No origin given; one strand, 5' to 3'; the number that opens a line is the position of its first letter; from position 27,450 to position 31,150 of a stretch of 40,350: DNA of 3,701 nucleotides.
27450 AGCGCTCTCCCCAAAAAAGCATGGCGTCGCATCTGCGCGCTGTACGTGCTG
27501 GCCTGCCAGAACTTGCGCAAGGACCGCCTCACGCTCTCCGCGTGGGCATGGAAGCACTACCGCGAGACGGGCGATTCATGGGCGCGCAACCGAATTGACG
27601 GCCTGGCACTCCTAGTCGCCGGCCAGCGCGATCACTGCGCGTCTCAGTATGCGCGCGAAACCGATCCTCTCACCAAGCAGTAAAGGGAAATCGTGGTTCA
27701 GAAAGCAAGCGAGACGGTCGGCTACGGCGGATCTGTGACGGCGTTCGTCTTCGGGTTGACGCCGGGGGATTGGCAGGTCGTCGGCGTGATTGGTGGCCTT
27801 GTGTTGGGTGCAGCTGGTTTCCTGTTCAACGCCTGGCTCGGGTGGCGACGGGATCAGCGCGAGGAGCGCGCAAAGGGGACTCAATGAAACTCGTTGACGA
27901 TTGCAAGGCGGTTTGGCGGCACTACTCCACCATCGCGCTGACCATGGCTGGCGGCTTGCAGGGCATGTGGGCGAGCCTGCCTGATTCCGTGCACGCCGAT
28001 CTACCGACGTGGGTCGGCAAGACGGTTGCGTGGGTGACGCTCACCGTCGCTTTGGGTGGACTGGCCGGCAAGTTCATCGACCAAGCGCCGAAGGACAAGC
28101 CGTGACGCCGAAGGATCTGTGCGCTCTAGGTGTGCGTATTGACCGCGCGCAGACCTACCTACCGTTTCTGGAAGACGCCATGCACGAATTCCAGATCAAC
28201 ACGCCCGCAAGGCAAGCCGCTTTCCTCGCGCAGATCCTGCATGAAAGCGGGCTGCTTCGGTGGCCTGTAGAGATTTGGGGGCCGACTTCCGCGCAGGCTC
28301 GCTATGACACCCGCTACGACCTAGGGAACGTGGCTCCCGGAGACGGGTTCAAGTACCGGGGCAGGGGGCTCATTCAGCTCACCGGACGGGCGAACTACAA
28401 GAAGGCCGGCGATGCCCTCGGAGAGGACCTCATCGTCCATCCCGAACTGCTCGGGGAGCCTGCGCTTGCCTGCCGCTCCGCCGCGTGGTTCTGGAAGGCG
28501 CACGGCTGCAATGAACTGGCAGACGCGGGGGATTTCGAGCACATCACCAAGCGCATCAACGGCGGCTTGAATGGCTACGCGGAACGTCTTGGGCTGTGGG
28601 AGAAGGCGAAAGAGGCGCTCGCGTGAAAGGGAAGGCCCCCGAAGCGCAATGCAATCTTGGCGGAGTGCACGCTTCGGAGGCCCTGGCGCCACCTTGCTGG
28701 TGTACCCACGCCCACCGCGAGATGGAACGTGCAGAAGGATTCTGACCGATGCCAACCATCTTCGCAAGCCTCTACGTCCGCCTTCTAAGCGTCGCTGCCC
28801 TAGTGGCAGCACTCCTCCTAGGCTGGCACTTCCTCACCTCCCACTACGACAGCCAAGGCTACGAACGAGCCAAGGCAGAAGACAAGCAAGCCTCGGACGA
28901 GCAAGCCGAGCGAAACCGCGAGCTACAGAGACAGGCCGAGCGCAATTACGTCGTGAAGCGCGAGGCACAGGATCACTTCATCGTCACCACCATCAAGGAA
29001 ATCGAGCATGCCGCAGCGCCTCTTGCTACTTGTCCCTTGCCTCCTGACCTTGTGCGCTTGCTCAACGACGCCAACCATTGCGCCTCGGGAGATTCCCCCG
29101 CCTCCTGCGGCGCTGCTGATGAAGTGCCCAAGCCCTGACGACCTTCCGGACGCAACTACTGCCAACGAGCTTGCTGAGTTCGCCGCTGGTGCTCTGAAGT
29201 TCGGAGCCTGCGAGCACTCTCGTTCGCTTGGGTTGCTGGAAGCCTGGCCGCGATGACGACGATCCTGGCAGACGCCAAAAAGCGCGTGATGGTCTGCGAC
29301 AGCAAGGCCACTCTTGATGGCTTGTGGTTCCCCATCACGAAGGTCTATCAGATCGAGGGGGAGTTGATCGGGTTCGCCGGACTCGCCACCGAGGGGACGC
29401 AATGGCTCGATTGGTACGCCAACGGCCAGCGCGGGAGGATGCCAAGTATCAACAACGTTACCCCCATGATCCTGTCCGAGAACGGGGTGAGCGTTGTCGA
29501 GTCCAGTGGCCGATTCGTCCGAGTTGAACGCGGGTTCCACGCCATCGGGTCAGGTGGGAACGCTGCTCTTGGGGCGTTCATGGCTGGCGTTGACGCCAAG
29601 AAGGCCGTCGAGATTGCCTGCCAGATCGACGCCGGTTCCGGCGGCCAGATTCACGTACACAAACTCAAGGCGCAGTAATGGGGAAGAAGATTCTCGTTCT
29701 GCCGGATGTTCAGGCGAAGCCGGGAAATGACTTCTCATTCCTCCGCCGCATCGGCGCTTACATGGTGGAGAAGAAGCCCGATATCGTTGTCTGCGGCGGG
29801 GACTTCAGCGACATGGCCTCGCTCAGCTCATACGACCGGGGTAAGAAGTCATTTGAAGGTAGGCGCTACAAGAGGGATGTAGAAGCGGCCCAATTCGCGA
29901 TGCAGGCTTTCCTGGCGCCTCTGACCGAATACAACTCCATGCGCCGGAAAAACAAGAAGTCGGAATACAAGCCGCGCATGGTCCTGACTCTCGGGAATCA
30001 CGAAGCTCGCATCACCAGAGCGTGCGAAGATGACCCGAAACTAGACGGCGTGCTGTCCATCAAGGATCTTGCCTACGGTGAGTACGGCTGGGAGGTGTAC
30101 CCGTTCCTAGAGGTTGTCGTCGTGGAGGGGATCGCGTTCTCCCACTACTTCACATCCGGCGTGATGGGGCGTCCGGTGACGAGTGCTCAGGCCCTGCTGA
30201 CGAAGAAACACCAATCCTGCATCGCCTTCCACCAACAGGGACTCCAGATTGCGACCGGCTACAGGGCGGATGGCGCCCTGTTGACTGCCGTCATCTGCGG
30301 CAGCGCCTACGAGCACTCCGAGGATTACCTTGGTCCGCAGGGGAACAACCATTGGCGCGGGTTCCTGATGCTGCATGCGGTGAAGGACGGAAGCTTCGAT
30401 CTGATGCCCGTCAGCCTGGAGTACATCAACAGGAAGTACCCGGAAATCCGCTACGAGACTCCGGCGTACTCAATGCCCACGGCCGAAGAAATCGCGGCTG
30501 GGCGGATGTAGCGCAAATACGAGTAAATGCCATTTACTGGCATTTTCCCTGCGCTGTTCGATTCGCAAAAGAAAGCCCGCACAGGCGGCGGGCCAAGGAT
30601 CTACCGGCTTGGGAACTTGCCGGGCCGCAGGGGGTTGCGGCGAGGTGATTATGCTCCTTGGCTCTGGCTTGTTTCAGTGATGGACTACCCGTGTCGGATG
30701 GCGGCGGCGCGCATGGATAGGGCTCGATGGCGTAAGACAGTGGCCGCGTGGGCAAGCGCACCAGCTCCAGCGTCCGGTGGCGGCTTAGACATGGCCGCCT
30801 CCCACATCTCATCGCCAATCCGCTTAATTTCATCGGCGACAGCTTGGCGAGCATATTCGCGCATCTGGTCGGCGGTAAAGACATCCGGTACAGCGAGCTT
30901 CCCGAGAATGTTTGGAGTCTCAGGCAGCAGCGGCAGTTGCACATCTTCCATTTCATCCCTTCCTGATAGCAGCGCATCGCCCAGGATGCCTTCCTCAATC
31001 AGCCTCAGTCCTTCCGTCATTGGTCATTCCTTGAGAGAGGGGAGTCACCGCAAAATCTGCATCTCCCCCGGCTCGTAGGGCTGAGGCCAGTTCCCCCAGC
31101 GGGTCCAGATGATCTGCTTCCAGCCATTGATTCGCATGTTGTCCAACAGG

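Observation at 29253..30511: Phage-encoded minimal HslV-like threonine peptidase translationally coupled to a metallophosphoesterase, appended after the lysis cassette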

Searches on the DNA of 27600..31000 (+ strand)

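Call 7: search_dna_similar(query=window:27600-31000:+, collection=phages, mode=near, max_rows=30)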
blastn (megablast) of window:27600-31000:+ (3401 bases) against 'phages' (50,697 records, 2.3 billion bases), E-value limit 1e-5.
No match.
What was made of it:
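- Tried and rejected: Near-identical DNA in cultured phages: none (call 7).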

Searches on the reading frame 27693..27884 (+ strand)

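Call 3: search_protein_families(library=pfam, proteins=[window:27693-27884:+], max_evalue=1)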
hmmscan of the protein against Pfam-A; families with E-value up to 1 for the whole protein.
window:27693-27884:+ (64 aa): 4 families
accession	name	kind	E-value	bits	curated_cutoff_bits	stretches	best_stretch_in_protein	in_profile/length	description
PF04971.17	Phage_holin_2_1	-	1.2e-09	38.4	26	1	4-58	2-63/64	Bacteriophage P21 holin S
PF16080.10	Phage_holin_2_3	-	0.00027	21.3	28.8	1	4-57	2-49/56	Bacteriophage holin family HP1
PF20128.4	DUF6518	-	0.0023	17.9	25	1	8-49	78-122/204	Family of unknown function (DUF6518)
PF02529.20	PetG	-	0.4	11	23.7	1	32-55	9-33/36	Cytochrome B6-F complex subunit 5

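Call 4: search_protein_families(library=phrogs, proteins=[window:27693-27884:+], max_evalue=0.01)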
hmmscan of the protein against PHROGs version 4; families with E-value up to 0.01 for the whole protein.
window:27693-27884:+ (64 aa): 4 families
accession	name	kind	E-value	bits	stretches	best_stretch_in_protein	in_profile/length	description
phrog_20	-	lysis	4.5e-13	50.2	1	1-62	30-93/151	holin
phrog_4237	-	lysis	6.6e-06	26.9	1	7-60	18-69/93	holin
phrog_9876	-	lysis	0.0014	19.6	1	23-57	15-49/54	holin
phrog_920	-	lysis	0.005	17.3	1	2-59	12-66/67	holin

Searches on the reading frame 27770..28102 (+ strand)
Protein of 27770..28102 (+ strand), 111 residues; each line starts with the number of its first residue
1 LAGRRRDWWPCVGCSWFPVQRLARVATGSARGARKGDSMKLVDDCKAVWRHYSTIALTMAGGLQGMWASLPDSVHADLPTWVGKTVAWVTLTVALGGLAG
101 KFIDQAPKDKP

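Call 3: search_protein_families(library=pfam, proteins=[window:27770-28102:+], max_evalue=1)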
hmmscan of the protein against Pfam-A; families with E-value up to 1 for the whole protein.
window:27770-28102:+ (111 aa): 1 family
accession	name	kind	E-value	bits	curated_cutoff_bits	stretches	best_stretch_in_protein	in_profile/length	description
PF25612.1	DUF7940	-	7.2e-11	42.9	27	1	40-105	1-63/63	Family of unknown function (DUF7940)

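Call 4: search_protein_families(library=phrogs, proteins=[window:27770-28102:+], max_evalue=0.01)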
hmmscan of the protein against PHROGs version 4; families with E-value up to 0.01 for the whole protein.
window:27770-28102:+ (111 aa): 1 family
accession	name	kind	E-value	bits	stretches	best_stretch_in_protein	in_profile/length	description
phrog_1356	-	lysis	1.5e-11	45.6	1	25-110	31-121/135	holin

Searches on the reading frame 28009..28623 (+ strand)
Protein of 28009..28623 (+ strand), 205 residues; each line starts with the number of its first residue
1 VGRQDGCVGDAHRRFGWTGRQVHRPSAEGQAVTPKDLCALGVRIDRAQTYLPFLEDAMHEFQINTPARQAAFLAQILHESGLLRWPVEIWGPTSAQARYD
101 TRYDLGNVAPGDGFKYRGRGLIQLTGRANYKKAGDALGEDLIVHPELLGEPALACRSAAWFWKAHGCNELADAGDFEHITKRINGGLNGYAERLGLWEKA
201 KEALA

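Call 3: search_protein_families(library=pfam, proteins=[window:28009-28623:+], max_evalue=1)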
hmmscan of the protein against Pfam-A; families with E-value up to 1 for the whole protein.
window:28009-28623:+ (205 aa): 3 families
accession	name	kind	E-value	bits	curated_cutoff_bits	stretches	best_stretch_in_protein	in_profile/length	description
PF00182.24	Glyco_hydro_19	-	2.2e-10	41.2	25.5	1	111-165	102-157/232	Chitinase class I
PF23795.1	SH3_YKFC_2nd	-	0.099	12.9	27.4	1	48-74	24-50/57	YKFC SH3b2 domain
PF13487.12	HD_5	-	0.1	12.8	27.2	1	46-91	17-62/170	HD domain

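Call 4: search_protein_families(library=phrogs, proteins=[window:28009-28623:+], max_evalue=0.01)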
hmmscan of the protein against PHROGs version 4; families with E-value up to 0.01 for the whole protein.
window:28009-28623:+ (205 aa): 10 families
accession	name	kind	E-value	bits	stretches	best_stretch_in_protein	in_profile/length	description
phrog_181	-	lysis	5.3e-64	218.4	1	43-204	344-530/769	endolysin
phrog_9506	-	lysis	9.5e-45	154.7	1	46-202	19-191/330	endolysin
phrog_26317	-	unknown function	7e-43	146.4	1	88-204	3-117/119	-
phrog_14712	-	moron, auxiliary metabolic gene and host takeover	4.3e-42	145.4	1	54-195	29-178/322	chitinase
phrog_34417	-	unknown function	5.7e-27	95.8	1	40-202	17-193/326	-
phrog_1519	-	lysis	5e-24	86.3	1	39-200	206-376/502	endolysin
phrog_317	-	lysis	3.9e-20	73.5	1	39-200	201-355/492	endolysin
phrog_3201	-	tail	5.2e-11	41.9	1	105-198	2103-2199/2408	tail fiber protein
phrog_12261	-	unknown function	8.2e-09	36.5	1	122-186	14-76/76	-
phrog_29753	-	unknown function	0.002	18.3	1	115-153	276-314/374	-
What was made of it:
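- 27693..29256 (+): Lysis cassette directly upstream: holin 27693-27887, holin-like DUF7940 27770-28105, GH19 endolysin within 28009-28626, Rz-like 28749-29138, Rz1-like 29008-29256. Pfam and PHROG hits (calls 3, 4).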

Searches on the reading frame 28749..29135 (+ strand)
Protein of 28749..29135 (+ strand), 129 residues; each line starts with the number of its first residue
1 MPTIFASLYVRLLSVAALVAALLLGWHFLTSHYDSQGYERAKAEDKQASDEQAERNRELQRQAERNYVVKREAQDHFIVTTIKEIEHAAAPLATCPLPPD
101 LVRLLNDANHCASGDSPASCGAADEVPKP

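Call 3: search_protein_families(library=pfam, proteins=[window:28749-29135:+], max_evalue=1)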
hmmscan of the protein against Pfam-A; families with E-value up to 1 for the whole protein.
window:28749-29135:+ (129 aa): 4 families
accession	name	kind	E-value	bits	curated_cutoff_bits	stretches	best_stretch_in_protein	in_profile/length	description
PF10721.14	DUF2514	-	0.014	15.9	26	1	11-75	3-71/161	Protein of unknown function (DUF2514)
PF19911.4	DUF6384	-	0.084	12.4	25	1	3-88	84-167/308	Family of unknown function (DUF6384)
PF10099.14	RskA_C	-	0.14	12.9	29.4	1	12-82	1-55/135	Anti-sigma-K factor rskA, C-terminal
PF05971.18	Methyltransf_10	-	0.15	11.8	23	1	18-79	119-180/299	RNA methyltransferase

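Call 4: search_protein_families(library=phrogs, proteins=[window:28749-29135:+], max_evalue=0.01)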
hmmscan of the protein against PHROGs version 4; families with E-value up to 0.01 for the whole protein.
window:28749-29135:+ (129 aa): 5 families
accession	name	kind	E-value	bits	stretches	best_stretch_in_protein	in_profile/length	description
phrog_1403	-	lysis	2.6e-05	25.2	1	6-76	7-76/212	Rz-like spanin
phrog_1152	-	lysis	3.4e-05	24.8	1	7-88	7-91/127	Rz-like spanin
phrog_312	-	lysis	6e-05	24.1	1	5-74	4-79/173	Rz-like spanin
phrog_4952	-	other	0.0021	19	1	10-127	8-129/171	signal peptide motif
phrog_1327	-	lysis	0.0072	17.2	1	15-64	11-64/158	Rz-like spanin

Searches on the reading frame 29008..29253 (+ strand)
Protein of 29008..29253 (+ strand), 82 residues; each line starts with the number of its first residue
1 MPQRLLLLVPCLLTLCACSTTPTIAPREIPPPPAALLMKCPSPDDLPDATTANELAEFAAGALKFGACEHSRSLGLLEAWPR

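Call 3: search_protein_families(library=pfam, proteins=[window:29008-29253:+], max_evalue=1)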
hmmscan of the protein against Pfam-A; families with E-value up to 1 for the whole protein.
window:29008-29253:+ (82 aa): 1 family
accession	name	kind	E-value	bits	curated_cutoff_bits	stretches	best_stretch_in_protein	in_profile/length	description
PF23793.1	LysC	-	0.00012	22.3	27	1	14-57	2-43/69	Rz1-like lysis system protein LysC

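Call 4: search_protein_families(library=phrogs, proteins=[window:29008-29253:+], max_evalue=0.01)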
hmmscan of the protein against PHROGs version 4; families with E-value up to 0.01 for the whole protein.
window:29008-29253:+ (82 aa): 4 families
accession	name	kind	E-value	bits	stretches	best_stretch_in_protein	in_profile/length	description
phrog_456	-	lysis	1.1e-07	32.4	1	3-60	11-67/102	Rz-like spanin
phrog_2425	-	unknown function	2.2e-06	28.4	1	5-58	4-56/86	-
phrog_1267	-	lysis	0.0035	19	1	2-54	3-56/119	Rz-like spanin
phrog_3198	-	lysis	0.0053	17.2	1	6-43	8-47/68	Rz-like spanin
